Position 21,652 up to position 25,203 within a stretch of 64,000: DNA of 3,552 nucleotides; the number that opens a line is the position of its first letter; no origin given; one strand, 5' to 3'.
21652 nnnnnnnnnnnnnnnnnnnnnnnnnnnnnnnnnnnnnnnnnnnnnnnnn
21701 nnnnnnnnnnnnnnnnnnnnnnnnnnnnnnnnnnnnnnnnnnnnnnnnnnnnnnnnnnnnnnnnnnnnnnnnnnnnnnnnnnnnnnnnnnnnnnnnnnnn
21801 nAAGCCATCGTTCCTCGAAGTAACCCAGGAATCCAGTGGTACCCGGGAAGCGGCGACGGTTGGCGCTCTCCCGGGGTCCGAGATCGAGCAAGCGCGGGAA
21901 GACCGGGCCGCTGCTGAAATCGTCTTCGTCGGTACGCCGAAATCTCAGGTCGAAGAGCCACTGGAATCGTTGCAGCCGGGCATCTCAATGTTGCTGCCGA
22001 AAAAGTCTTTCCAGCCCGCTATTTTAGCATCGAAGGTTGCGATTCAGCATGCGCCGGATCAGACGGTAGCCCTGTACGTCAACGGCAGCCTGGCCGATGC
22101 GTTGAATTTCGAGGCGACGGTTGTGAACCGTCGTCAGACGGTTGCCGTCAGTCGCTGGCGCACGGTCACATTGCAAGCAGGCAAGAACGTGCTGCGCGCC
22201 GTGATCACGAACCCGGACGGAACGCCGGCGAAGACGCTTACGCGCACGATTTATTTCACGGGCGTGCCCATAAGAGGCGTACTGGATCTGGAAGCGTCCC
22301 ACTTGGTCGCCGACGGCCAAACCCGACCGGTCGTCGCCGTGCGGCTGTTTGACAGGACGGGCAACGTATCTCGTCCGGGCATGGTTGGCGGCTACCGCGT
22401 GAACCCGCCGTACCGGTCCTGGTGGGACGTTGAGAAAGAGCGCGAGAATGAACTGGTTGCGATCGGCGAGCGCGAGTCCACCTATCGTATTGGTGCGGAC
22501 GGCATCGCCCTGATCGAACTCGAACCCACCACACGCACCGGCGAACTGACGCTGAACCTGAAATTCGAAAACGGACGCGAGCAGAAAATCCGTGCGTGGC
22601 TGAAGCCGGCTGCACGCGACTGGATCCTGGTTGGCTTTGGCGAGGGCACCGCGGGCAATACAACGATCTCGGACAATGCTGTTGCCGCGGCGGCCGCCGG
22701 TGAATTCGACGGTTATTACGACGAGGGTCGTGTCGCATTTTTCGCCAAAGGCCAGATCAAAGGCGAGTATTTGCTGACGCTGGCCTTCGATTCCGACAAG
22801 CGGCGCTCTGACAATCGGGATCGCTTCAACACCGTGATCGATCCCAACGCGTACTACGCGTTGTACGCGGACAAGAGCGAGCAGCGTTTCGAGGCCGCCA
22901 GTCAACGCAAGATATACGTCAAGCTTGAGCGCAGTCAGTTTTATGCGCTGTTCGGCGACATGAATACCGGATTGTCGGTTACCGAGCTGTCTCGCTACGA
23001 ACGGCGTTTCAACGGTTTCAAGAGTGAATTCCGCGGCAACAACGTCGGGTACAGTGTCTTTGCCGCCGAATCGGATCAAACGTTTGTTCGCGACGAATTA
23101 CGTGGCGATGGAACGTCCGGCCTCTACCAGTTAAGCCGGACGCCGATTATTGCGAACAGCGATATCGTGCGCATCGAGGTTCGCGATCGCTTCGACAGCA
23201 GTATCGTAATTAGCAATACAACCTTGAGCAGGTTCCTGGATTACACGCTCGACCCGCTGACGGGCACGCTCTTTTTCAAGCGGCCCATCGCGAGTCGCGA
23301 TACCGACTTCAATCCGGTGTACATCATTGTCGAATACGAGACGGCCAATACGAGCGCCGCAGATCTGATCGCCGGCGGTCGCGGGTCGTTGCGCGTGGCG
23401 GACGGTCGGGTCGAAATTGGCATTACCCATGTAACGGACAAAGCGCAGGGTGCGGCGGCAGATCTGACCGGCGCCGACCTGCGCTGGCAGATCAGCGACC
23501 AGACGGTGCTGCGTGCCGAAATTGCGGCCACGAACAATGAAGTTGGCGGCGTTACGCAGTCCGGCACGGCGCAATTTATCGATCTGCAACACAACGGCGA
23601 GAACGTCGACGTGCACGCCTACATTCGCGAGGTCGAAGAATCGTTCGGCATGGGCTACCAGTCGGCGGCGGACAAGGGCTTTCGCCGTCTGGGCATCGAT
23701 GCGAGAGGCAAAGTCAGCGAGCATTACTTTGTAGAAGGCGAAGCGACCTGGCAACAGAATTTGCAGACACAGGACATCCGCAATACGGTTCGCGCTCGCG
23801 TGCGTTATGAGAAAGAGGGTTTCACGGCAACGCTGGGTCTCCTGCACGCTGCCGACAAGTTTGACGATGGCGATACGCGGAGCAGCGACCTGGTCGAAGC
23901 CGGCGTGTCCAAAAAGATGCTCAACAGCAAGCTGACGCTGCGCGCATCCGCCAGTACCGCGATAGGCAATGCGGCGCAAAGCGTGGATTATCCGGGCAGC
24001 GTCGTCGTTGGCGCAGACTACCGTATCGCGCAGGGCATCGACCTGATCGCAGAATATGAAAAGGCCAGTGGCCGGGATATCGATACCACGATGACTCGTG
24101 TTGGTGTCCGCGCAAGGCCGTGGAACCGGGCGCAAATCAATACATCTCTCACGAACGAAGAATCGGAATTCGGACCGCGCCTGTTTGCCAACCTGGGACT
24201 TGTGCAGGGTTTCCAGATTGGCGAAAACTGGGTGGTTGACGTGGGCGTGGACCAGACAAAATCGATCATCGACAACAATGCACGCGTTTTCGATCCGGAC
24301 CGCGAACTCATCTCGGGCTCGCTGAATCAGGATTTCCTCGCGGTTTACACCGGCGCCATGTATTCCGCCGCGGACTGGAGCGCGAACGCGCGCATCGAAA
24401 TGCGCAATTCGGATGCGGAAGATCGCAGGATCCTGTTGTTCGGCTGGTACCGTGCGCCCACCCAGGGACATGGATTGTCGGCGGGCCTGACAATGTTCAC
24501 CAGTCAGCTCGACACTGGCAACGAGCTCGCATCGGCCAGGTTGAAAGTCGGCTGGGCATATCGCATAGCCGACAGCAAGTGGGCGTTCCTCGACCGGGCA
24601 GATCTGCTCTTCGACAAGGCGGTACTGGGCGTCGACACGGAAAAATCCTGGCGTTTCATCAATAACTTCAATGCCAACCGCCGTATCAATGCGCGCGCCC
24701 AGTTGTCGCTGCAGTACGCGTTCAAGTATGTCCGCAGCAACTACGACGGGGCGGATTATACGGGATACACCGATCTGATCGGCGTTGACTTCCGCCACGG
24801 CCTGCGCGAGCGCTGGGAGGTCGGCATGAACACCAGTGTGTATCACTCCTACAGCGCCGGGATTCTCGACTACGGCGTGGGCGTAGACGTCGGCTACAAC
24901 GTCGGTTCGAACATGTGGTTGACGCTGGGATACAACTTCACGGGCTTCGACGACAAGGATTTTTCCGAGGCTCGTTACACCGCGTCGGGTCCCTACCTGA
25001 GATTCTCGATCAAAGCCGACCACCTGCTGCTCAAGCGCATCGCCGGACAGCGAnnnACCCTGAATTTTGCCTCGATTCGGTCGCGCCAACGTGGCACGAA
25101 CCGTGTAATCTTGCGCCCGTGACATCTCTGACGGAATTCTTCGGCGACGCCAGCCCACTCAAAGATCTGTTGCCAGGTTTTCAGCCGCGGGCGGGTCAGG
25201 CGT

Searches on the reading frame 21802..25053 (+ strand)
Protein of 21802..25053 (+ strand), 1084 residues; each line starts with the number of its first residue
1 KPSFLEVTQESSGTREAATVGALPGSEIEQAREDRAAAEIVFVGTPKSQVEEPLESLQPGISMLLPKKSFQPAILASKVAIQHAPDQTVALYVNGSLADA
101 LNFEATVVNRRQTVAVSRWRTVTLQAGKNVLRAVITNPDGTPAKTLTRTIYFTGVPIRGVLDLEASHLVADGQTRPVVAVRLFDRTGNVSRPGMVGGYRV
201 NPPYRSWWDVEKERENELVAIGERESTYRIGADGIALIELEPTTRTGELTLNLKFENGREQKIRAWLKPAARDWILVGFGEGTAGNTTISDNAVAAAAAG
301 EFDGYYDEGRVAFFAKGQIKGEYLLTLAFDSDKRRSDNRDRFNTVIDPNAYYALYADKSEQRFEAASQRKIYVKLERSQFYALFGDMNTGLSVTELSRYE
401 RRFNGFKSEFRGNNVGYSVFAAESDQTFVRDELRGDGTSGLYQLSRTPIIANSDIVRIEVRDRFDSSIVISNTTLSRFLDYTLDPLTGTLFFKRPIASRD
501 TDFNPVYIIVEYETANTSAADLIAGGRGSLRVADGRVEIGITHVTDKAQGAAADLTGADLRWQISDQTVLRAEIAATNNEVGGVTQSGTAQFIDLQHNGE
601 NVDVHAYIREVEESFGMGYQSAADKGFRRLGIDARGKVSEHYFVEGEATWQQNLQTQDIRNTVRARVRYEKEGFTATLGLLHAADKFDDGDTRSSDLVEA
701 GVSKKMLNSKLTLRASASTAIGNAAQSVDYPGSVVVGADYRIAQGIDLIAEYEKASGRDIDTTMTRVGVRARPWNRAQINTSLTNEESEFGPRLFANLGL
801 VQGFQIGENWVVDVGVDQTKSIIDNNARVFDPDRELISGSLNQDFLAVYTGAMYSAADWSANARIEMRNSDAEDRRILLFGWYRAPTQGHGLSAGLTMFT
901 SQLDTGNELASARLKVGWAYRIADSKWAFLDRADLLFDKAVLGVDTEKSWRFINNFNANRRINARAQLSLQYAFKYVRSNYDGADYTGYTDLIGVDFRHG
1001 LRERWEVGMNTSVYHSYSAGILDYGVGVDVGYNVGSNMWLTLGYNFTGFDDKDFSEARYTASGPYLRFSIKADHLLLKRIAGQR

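Call 56: search_solved_structures(query=A6, max_evalue=10, show_alignments=0)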
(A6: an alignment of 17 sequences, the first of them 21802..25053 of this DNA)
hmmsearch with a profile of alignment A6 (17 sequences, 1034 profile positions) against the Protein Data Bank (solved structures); distinct sequences matched with E-value up to 10: 2.
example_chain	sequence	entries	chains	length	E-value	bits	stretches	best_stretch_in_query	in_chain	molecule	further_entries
5t98_A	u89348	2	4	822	0.006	17.5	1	94-137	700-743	Glycoside Hydrolase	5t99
3w6v_A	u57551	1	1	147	1.2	9.9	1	416-448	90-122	AdpA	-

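Call 57: search_protein_families(library=pfam, alignment_id=A6, max_evalue=1)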
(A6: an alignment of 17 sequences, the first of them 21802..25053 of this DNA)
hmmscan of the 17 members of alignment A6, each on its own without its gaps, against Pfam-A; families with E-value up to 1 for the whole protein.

A. member 1, window:21802-25053:+ (1084 aa): 2 families
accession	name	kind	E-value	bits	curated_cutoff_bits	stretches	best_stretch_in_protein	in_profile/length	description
PF13505.12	OMP_b-brl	-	0.00081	20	28.7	2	576-770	14-172/175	Outer membrane protein beta-barrel domain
PF09134.16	Invasin_D3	-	0.66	11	33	0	164-189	10-35/98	Invasin, domain 3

B. families by the number of members that match (of 17 scanned): 10 families
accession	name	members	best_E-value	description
PF13505.12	OMP_b-brl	5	1.6e-08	Outer membrane protein beta-barrel domain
PF09134.16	Invasin_D3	5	0.00068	Invasin, domain 3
PF18565.7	Glyco_hydro2_C5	4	0.018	Glycoside hydrolase family 2 C-terminal domain 5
PF01389.23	OmpA_membrane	3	0.078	OmpA-like transmembrane domain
PF10677.15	DUF2490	2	3.5e-05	Protein of unknown function (DUF2490)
PF02369.22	Big_1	2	0.003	Bacterial Ig-like domain (group 1)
PF13568.12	OMP_b-brl_2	2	0.017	Outer membrane protein beta-barrel domain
PF20841.2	NtrZ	2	0.1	NtrZ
PF19406.5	PKD_5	1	0.36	PKD-like domain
PF12733.13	Cadherin-like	1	0.39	Cadherin-like beta sandwich domain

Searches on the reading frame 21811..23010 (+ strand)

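Call 27: search_protein_families(library=pfam, max_evalue=1, proteins=[window:21811-23010:+])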
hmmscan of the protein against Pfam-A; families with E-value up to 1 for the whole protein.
window:21811-23010:+ (400 aa): 3 families
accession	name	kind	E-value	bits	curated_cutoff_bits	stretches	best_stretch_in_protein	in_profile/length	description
PF09134.16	Invasin_D3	-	0.0087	17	33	0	161-186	10-35/98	Invasin, domain 3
PF07683.19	CobW_C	-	0.1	12.9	22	0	199-221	58-80/94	Cobalamin synthesis protein cobW C-terminal domain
PF12733.13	Cadherin-like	-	0.11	13.4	24.2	1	80-148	33-85/89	Cadherin-like beta sandwich domain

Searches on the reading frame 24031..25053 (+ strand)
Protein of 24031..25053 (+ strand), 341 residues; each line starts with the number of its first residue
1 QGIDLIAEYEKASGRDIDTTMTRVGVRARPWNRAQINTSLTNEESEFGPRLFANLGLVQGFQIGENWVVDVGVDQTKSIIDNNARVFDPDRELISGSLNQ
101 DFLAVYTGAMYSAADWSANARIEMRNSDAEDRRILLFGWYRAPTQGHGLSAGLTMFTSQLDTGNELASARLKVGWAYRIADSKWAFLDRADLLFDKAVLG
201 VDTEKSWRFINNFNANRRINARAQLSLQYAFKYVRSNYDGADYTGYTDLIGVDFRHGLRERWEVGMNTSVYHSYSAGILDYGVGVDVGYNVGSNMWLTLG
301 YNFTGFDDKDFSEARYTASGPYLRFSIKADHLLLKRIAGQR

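Call 27: search_protein_families(library=pfam, max_evalue=1, proteins=[window:24031-25053:+])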
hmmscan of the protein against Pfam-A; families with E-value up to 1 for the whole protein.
window:24031-25053:+ (341 aa): 1 family
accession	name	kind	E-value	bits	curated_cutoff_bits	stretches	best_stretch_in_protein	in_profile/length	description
PF13505.12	OMP_b-brl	-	0.032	14.8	28.7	1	148-312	23-165/175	Outer membrane protein beta-barrel domain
